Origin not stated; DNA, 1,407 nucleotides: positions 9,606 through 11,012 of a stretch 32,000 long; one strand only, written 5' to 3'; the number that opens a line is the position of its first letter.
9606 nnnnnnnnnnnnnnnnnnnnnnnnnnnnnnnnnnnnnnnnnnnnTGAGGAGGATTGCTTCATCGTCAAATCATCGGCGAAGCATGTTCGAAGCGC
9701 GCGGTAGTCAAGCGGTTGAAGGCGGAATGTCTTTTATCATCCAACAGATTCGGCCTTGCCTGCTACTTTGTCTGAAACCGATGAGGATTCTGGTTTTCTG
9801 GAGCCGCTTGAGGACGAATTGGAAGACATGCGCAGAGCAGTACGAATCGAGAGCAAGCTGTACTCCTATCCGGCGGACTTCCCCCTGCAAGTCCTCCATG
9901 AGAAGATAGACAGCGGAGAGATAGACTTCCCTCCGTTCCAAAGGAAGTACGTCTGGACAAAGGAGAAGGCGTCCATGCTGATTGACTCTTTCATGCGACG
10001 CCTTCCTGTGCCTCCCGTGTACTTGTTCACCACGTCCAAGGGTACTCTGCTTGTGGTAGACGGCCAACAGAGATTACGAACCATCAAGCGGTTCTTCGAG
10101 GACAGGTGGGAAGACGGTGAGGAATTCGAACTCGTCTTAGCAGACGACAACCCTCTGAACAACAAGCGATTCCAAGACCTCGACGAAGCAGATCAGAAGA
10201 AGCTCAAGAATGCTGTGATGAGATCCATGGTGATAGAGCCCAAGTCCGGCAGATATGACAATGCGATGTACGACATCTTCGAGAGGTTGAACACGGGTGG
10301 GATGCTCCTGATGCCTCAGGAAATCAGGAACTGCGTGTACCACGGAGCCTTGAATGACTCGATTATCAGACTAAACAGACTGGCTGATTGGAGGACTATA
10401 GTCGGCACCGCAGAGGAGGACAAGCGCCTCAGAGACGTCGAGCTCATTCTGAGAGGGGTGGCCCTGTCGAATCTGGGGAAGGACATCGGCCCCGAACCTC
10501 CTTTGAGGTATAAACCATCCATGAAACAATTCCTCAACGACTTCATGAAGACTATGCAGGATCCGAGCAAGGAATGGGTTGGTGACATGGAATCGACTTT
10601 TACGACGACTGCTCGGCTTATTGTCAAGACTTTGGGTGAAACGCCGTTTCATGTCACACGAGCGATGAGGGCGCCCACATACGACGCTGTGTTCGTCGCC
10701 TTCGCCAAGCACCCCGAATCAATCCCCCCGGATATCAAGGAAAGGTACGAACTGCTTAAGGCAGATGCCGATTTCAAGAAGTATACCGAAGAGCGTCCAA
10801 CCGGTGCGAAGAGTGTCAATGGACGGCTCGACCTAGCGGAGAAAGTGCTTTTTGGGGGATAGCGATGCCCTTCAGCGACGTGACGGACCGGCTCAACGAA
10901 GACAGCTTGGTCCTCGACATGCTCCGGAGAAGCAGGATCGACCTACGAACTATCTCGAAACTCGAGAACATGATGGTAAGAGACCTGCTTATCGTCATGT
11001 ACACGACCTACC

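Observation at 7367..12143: Five-gene plus-strand set: EVE-like reader, HEPN-like protein, DUF262, mini-HEPN and trypsin-like protease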

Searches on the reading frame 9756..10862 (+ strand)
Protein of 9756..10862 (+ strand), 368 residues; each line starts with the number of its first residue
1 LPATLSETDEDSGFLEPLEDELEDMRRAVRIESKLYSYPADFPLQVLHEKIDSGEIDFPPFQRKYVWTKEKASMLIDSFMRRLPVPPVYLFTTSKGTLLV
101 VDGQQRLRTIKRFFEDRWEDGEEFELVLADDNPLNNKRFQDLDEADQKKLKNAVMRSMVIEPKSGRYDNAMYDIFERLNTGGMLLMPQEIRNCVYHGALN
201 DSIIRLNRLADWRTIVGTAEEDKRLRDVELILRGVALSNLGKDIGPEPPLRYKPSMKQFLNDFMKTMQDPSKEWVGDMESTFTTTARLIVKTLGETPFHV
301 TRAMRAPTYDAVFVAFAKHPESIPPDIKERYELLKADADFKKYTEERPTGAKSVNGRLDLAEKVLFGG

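Call 4: search_protein_families(library=pfam, proteins=[window:9756-10862:+], max_evalue=1)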
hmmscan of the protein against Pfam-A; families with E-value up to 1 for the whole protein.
window:9756-10862:+ (368 aa): 1 family
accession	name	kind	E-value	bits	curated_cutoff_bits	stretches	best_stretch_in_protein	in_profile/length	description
PF03235.19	GmrSD_N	-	1.1e-28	101.2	33.2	1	48-195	5-198/199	GmrSD restriction endonuclease, N-terminal domain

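Call 5: search_protein_families(library=padloc, proteins=[window:9756-10862:+], max_evalue=1)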
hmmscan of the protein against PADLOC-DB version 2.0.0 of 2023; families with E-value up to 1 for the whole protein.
window:9756-10862:+ (368 aa): 19 families
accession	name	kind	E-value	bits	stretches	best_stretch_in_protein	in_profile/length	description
PDLC03877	NsnA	-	1.4e-59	200.3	1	41-364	50-378/385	-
PDLC04027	PD-T4-2_A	-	2.5e-45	153.1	1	59-364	56-360/363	-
PDLC03418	REase_II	-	3.1e-08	31.1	1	59-199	36-162/372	Type II restriction enzyme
PDLC04151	HEC-05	-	4.6e-08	30.2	1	38-85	22-69/600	-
PDLC04150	HEC-05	-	2.1e-06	24.9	1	49-88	15-54/583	-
PDLC04709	PDC-M55C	-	1.3e-05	22.1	1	46-95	19-68/554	-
PDLC04155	HEC-06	-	2.9e-05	20.8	1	46-110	11-83/562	-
PDLC04154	HEC-06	-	6.1e-05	19.9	1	57-110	25-85/569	-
PDLC02693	Orf5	-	7.8e-05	19.9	2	59-111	12-77/543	Orf5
PDLC02792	SspE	-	0.00015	18.3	1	58-80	26-48/771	SspE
PDLC04157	HEC-06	-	0.00016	18.4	1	44-111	11-86/558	-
PDLC02786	SspE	-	0.00093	15.6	1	97-113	85-101/766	SspE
PDLC02687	Orf5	-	0.0014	15.4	1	57-111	19-80/543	Orf5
PDLC02686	Orf5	-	0.0044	13.5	1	57-88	22-53/566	Orf5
PDLC02695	Orf5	-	0.0046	13.4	1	96-111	77-92/601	Orf5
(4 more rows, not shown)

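Call 6: search_protein_families(library=ncbifam, proteins=[window:9756-10862:+], max_evalue=1)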
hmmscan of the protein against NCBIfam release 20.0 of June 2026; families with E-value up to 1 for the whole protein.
window:9756-10862:+ (368 aa): 0 families

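Call 15: find_encoding_contigs(protein=window:9756-10862:+, flank=10000, max_places=10)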
Protein window:9756-10862:+ (368 aa): 4 contigs read that carry it; 2 places shown.
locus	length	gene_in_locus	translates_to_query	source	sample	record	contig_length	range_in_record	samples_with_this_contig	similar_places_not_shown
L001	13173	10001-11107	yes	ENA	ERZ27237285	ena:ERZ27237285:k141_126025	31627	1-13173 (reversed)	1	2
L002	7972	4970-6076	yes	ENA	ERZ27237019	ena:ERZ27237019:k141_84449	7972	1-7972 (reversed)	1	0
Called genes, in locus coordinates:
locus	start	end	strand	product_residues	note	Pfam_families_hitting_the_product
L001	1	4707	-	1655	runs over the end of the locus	PF25794:SACS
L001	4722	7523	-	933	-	PF00176:SNF2-rel_dom (weak), PF04851:ResIII (weak), PF00271:Helicase_C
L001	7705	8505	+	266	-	-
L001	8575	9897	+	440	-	-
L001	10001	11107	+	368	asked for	PF03235:GmrSD_N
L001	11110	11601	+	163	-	-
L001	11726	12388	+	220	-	PF00089:Trypsin (weak), PF13365:Trypsin_2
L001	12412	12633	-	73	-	-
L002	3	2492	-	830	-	?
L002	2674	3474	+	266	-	-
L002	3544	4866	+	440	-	-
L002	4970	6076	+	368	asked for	PF03235:GmrSD_N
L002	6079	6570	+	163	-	-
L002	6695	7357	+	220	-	PF00089:Trypsin (weak), PF13365:Trypsin_2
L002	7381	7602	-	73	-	-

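Call 17: find_related_loci(query=window:9756-10862:+, collection=genome_contigs, flank=8000)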
Query window:9756-10862:+ (368 aa) in genome_contigs; peptide patterns used: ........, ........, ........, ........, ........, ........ (x = any residue, [..] = any of these).
68 stretches matched a pattern; 23 encode a relative of the query (tblastn E <= 1e-3); 23 distinct loci.
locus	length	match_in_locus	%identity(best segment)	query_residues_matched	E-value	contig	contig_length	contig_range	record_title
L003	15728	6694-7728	34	37-366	3e-58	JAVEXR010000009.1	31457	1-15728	MAG: Candidatus Moraniibacteriota bacterium isolate BF4_177 NODE_4125_length_31457_cov_6.752186_Biofilm4, whole genome s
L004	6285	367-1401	35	37-367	5e-57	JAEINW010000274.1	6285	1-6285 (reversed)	MAG: Salinivirgaceae bacterium isolate MAG14 NODE_4338_length_6285_cov_5.117751, whole genome shotgun sequence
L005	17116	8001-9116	32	9-367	3e-56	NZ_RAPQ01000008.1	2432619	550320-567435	Marinifilum flexuosum strain DSM 21950 Ga0170439_101, whole genome shotgun sequence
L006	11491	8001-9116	33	8-367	9e-56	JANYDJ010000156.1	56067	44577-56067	MAG: Flavobacteriaceae bacterium isolate 336R_metabinner_54 336R_k141_2408893, whole genome shotgun sequence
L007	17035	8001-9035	33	37-367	1e-55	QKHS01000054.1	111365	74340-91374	MAG: Bacteroidales bacterium isolate SZUA-560 scaffold_610, whole genome shotgun sequence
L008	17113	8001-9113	33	10-368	2e-55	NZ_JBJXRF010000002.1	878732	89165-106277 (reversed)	Polaribacter sp. MF5-112 NODE_2_length_878732_cov_1334.077658, whole genome shotgun sequence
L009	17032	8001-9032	33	37-367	4e-55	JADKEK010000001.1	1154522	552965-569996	MAG: Bacteroidetes bacterium isolate Rand_18-Q3-R56-63_BAT3C.178 tig00000197-10-11527270, whole genome shotgun sequence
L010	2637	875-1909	33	37-367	3e-55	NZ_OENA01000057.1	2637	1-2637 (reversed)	Tenacibaculum finnmarkense strain TNO006, whole genome shotgun sequence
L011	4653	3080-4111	35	37-367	1e-54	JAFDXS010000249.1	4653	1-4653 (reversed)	MAG: Bacteroidetes bacterium isolate SZAS-30 LIN-660__249__length-4653, whole genome shotgun sequence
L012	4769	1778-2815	34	34-367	9e-54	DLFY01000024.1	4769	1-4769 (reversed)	MAG TPA_asm: Phycisphaerales bacterium UBA7708 UBA7708_contig_8191, whole genome shotgun sequence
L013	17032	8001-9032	33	37-366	7e-54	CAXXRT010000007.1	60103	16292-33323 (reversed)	MAG: Marinifilaceae bacterium isolate 33d5628b-5a91-4dd6-8f06-1354c736e2d9 genome assembly, contig: contig_7, whole geno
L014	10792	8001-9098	32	1-367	7e-53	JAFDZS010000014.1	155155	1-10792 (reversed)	MAG: Bacteroidetes bacterium isolate SZAS-9 BACT-AMP-5__14__length-155155, whole genome shotgun sequence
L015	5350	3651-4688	33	34-367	2e-52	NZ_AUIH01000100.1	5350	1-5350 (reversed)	Saccharospirillum impatiens DSM 12546 G565DRAFT_scaffold00093.93_C, whole genome shotgun sequence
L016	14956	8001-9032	34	37-367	4e-52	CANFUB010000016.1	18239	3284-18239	MAG: Bacteroidetes bacterium isolate Jr-16oct17-287 genome assembly, contig: Jr-16oct17-C5753, whole genome shotgun sequ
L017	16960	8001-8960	34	62-367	7e-52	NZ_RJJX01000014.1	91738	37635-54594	Ancylomarina longa strain T3-2 S1-C scaffold_13, whole genome shotgun sequence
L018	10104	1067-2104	32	34-367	3e-51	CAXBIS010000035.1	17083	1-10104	MAG TPA_asm: uncultured Azoarcus sp. isolate ERR2762111_binner13_Refined_87 genome assembly, contig: ERZ3422204.4276, wh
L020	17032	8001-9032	33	37-367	4e-51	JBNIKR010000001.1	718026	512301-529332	Sutcliffiella halmapala strain 445 NODE_1_length_718026_cov_24.440551, whole genome shotgun sequence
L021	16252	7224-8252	35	37-366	2e-58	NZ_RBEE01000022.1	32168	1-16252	Pedobacter jejuensis strain TNB23 contig022, whole genome shotgun sequence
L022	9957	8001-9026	31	35-368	4e-50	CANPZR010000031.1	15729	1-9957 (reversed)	MAG: uncultured Lachnospiraceae bacterium isolate Lapin-004__bin35 genome assembly, contig: Lapin-004__NODE_4867_length_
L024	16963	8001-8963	32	34-341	5e-47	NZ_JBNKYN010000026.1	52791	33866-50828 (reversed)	MAG: Amphritea sp. isolate D1D2.bin.20.strict NODE_26_length_52791_cov_5.015442, whole genome shotgun sequence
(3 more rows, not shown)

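Call 29: find_related_loci(query=window:9756-10862:+, collection=metagenome_contigs, flank=6000)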
Query window:9756-10862:+ (368 aa) in metagenome_contigs; peptide patterns used: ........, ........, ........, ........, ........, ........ (x = any residue, [..] = any of these).
166 stretches matched a pattern; 41 encode a relative of the query (tblastn E <= 1e-3); 41 distinct loci.
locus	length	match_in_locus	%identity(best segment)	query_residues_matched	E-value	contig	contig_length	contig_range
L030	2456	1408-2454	34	8-343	2e-58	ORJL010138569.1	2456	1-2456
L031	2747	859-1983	34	7-367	1e-57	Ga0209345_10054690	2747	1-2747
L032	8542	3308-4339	34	37-367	6e-57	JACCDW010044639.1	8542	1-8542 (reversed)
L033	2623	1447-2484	33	35-367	3e-57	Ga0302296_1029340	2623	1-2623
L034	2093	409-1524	34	10-367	7e-58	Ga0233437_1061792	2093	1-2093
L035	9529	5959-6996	33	35-367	2e-56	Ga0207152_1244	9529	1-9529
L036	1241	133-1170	34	37-367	4e-59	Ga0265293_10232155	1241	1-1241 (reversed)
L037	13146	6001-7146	32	2-367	2e-55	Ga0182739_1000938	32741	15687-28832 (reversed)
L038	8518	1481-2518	33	34-367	2e-55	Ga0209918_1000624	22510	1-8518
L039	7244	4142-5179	33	34-367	2e-55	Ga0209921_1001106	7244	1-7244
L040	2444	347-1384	33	34-367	5e-56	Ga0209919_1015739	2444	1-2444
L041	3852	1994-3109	32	9-367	5e-55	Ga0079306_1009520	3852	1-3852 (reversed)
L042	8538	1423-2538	32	10-367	2e-54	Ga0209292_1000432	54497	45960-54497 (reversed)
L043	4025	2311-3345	33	37-366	2e-54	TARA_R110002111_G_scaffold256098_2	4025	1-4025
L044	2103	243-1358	32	10-367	8e-55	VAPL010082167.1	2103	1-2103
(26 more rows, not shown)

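Call 68: search_protein_families(library=padloc, proteins=[L003:6619-7746:+, L005:7935-9134:+, L008:7995-9122:+, L012:1916-2830:+, L018:872-2122:+, L021:7134-8264:+, L022:7716-9044:+, L024:7926-9056:+, L020:7914-9047:+, L020:9028-10320:+], max_evalue=0.00001)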
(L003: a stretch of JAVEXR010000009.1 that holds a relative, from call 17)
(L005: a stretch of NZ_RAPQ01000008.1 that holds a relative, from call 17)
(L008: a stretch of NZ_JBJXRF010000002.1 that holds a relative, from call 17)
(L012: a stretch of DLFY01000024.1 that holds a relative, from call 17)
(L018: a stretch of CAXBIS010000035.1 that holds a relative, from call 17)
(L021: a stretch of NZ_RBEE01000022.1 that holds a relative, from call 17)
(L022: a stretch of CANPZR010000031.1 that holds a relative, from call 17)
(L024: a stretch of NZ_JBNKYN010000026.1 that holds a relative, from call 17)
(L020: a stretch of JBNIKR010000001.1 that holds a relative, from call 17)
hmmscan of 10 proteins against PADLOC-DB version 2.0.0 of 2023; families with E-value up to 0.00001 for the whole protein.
L003:6619-7746:+ (375 aa): 4 families
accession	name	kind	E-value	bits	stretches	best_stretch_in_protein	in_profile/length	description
PDLC03877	NsnA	-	1.4e-67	226.7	1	10-367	29-377/385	-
PDLC04027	PD-T4-2_A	-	1.9e-51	173.2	1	37-368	44-360/363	-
PDLC03418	REase_II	-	7.3e-11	39.8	1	37-192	25-161/372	Type II restriction enzyme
PDLC04151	HEC-05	-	9.8e-09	32.4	1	29-79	24-74/600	-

L005:7935-9134:+ (399 aa): 5 families
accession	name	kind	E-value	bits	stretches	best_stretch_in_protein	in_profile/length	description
PDLC03877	NsnA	-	6.5e-68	227.7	1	40-386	36-373/385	-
PDLC04027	PD-T4-2_A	-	1.1e-50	170.8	1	55-389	38-358/363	-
PDLC03418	REase_II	-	5.9e-11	40.1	1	62-216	26-162/372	Type II restriction enzyme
PDLC04150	HEC-05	-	9e-08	29.4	1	55-118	8-71/583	-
PDLC04151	HEC-05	-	1.4e-07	28.7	1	54-119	25-83/600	-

L008:7995-9122:+ (375 aa): 5 families
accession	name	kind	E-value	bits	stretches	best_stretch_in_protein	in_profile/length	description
PDLC03877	NsnA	-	4.4e-68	228.3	1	18-366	35-375/385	-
PDLC04027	PD-T4-2_A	-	4.4e-52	175.3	1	23-368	27-359/363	-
PDLC03418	REase_II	-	8.4e-13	46.2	1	38-196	23-162/372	Type II restriction enzyme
PDLC04151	HEC-05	-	2.8e-08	30.9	1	33-103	25-88/600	-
PDLC04150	HEC-05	-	8.6e-06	22.9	0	45-97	19-71/583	-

L012:1916-2830:+ (304 aa): 3 families
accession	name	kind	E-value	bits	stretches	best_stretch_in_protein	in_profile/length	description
PDLC03877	NsnA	-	1.3e-57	193.8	1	1-294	91-375/385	-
PDLC04027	PD-T4-2_A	-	1.4e-40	137.5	1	4-295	80-358/363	-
PDLC03418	REase_II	-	2.8e-07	28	1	3-124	59-162/372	Type II restriction enzyme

L018:872-2122:+ (416 aa): 5 families
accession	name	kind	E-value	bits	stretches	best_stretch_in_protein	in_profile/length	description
PDLC03877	NsnA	-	3.3e-69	232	1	63-407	40-377/385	-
PDLC04027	PD-T4-2_A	-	1.4e-48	163.8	1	79-408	43-360/363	-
PDLC03418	REase_II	-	1.2e-14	52.2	1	81-235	26-162/372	Type II restriction enzyme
PDLC04151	HEC-05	-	1.1e-09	35.5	1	73-147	25-92/600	-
PDLC04150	HEC-05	-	7.3e-08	29.7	1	73-136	7-70/583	-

L021:7134-8264:+ (376 aa): 4 families
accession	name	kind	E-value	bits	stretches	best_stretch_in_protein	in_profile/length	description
PDLC03877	NsnA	-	4e-70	235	1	26-369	41-376/385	-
PDLC04027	PD-T4-2_A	-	2.1e-53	179.7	1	27-370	29-359/363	-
PDLC03418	REase_II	-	6.3e-13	46.6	1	40-198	23-162/372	Type II restriction enzyme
PDLC04151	HEC-05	-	1.8e-07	28.3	1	37-109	27-92/600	-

L022:7716-9044:+ (442 aa): 4 families
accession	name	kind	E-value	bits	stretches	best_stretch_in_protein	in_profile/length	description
PDLC03877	NsnA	-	1.8e-71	239.4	1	92-434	37-379/385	-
PDLC04027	PD-T4-2_A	-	1e-52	177.4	1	82-433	17-360/363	-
PDLC03418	REase_II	-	7.6e-12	43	1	112-263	28-162/372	Type II restriction enzyme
PDLC04151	HEC-05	-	1.2e-06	25.6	1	101-177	24-94/600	-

L024:7926-9056:+ (376 aa): 5 families
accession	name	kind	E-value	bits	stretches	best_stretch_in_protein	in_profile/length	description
PDLC03877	NsnA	-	2.6e-66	222.5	1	26-366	43-375/385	-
PDLC04027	PD-T4-2_A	-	1.7e-50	170.1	1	29-365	33-356/363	-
PDLC03418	REase_II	-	1.1e-10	39.3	1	40-194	25-161/372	Type II restriction enzyme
PDLC04151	HEC-05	-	7.5e-09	32.8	1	28-85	20-77/600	-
PDLC04150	HEC-05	-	5.7e-08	30.1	1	31-87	5-61/583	-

L020:7914-9047:+ (377 aa): 5 families
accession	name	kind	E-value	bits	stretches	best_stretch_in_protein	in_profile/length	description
PDLC03877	NsnA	-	2.5e-63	212.7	1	27-371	43-379/385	-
PDLC04027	PD-T4-2_A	-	4.5e-48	162.2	1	26-370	29-360/363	-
PDLC03418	REase_II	-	5.2e-12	43.6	1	41-192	25-159/372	Type II restriction enzyme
PDLC04151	HEC-05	-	4.4e-07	27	1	34-115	25-100/600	-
PDLC04150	HEC-05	-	1.9e-06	25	0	35-92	8-66/583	-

L020:9028-10320:+ (430 aa): 1 family
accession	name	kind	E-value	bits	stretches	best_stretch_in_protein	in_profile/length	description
PDLC04028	PD-T4-2_B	-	1.5e-08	32.8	1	18-166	8-160/168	-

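Call 88: search_dna_similar(query=window:9756-10862:+, collection=plasmids, mode=protein, max_rows=12)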
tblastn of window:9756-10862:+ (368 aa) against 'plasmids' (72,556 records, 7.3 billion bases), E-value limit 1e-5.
Records with a match: 733; places in all: 740; records where one place covers at least 80% of the query: 54.
Best place of each record, by identity: <60% 733.
By first word of the organism name: Escherichia 516; Salmonella 41; Klebsiella 26; Shigella 26; Enterococcus 20; Rhodococcus 8; Acinetobacter 8; Rhizobium 7; Roseomonas 5; Burkholderia 4; and 50 more.
By predicted mobility (MOB-suite, as given by PLSDB): conjugative 521; non-mobilizable 111; mobilizable 101.
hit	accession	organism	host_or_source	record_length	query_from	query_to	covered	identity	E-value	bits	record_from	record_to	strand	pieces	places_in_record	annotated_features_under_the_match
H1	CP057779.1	Escherichia coli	culture,Pooled sheep faecal samples ...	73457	31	368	92%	32.8%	2e-47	179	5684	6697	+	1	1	DUF262 domain-containing protein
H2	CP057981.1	Escherichia coli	culture,Pooled sheep faecal samples ...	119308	31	368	92%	32.8%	3e-47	179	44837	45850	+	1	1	DUF262 domain-containing protein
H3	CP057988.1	Escherichia coli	culture,Pooled sheep faecal samples ...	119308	31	368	92%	32.8%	3e-47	179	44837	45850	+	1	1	DUF262 domain-containing protein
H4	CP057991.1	Escherichia coli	culture,Pooled sheep faecal samples ...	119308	31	368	92%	32.8%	3e-47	179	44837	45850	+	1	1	DUF262 domain-containing protein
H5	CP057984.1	Escherichia coli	culture,Pooled sheep faecal samples ...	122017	31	368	92%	32.8%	3e-47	179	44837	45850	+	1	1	DUF262 domain-containing protein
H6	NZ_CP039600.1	Salmonella enterica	Homo sapiens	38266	31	368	92%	32.5%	4e-47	178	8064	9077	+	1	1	DUF262 domain-containing protein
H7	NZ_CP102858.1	Escherichia coli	Gallus gallus (chicken),mixed ...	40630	31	368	92%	32.5%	5e-47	178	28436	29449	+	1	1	DUF262 domain-containing protein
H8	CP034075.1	Salmonella enterica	Ovis aries (domestic sheep),cell culture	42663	31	368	92%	32.5%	5e-47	178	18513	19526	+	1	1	DUF262 domain-containing protein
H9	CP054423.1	Salmonella enterica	Homo sapiens,urine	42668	31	368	92%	32.5%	5e-47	178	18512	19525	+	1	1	DUF262 domain-containing protein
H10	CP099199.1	Escherichia coli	culture,Pooled sediment sample ...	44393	31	368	92%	32.5%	5e-47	178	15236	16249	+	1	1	DUF262 domain-containing protein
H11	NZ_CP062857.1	Escherichia coli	Sus scrofa domesticus,feces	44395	31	368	92%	32.5%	5e-47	178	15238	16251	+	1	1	DUF262 domain-containing protein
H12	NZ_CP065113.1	Salmonella enterica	Homo sapiens,cell culture,stool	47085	31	368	92%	32.5%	5e-47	178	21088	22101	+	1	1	DUF262 domain-containing protein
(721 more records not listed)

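Call 89: get_annotated_region(hit=H1, flank=3500)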
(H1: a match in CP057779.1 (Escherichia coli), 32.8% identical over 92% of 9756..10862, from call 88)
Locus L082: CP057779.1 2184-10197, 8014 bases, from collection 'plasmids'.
description: Escherichia coli strain RHB15-C18 plasmid pRHB15-C18_2, complete sequence
organism: Escherichia coli (NCBI taxid 562)
taxonomy: Bacteria; Pseudomonadota; Gammaproteobacteria; Enterobacterales; Enterobacteriaceae; Escherichia; Escherichia coli
host: -; source: culture,Pooled sheep faecal samples collected from floor of farm; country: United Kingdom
typing (MOB-suite, as given by PLSDB): conjugative; replicon IncFIA,IncFIC; relaxase MOBF; mating-pair formation MPF_F
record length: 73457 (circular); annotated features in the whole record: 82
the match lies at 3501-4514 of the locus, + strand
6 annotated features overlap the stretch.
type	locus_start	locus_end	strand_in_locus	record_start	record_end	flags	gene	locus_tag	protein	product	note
CDS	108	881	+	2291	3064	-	-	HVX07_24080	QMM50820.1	hypothetical protein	-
CDS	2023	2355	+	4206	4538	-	-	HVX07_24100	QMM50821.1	CPBP family intramembrane metalloprotease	-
CDS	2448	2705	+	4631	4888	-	pemI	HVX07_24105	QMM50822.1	type II toxin-antitoxin system antitoxin PemI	-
CDS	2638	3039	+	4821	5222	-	pemK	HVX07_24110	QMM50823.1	type II toxin-antitoxin system toxin endoribonuclease PemK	-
CDS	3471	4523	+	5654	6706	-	-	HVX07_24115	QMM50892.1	DUF262 domain-containing protein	-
CDS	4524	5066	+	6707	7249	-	-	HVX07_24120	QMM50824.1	hypothetical protein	-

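Call 90: search_protein_families(library=padloc, proteins=[L082:3471-4523:+, L082:4524-5066:+], max_evalue=0.001)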
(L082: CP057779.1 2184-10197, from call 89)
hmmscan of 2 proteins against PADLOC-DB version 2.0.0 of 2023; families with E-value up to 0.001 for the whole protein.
L082:3471-4523:+ (350 aa): 18 families
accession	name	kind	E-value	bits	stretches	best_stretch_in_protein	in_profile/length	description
PDLC03877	NsnA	-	1.7e-68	229.6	1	7-345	36-379/385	-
PDLC04027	PD-T4-2_A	-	2.7e-42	143.1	1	37-345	54-361/363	-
PDLC03418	REase_II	-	5.8e-13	46.7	1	29-190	27-165/372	Type II restriction enzyme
PDLC04151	HEC-05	-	9.6e-11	39.1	1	23-67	27-71/600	-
PDLC04150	HEC-05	-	5.8e-08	30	1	25-75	11-62/583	-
PDLC04157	HEC-06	-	1e-07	29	1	25-95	12-90/558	-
PDLC04709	PDC-M55C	-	1.2e-07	28.8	1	13-74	6-67/554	-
PDLC02792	SspE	-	2.4e-07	27.5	1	35-63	23-51/771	SspE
PDLC04154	HEC-06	-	2.8e-06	24.3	1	32-90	20-85/569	-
PDLC04155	HEC-06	-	3.6e-05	20.4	1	29-91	14-84/562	-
PDLC02687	Orf5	-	0.00014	18.8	0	32-90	14-79/543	Orf5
PDLC02686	Orf5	-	0.00018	18.1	0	31-89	16-88/566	Orf5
PDLC02783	SspE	-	0.00018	17.9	0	20-63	11-52/793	SspE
PDLC02695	Orf5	-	0.00025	17.5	0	17-57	3-41/601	Orf5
PDLC04036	PD-T4-4_B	-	0.00028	18.8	1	119-202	16-99/203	-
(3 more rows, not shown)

L082:4524-5066:+ (180 aa): 0 families
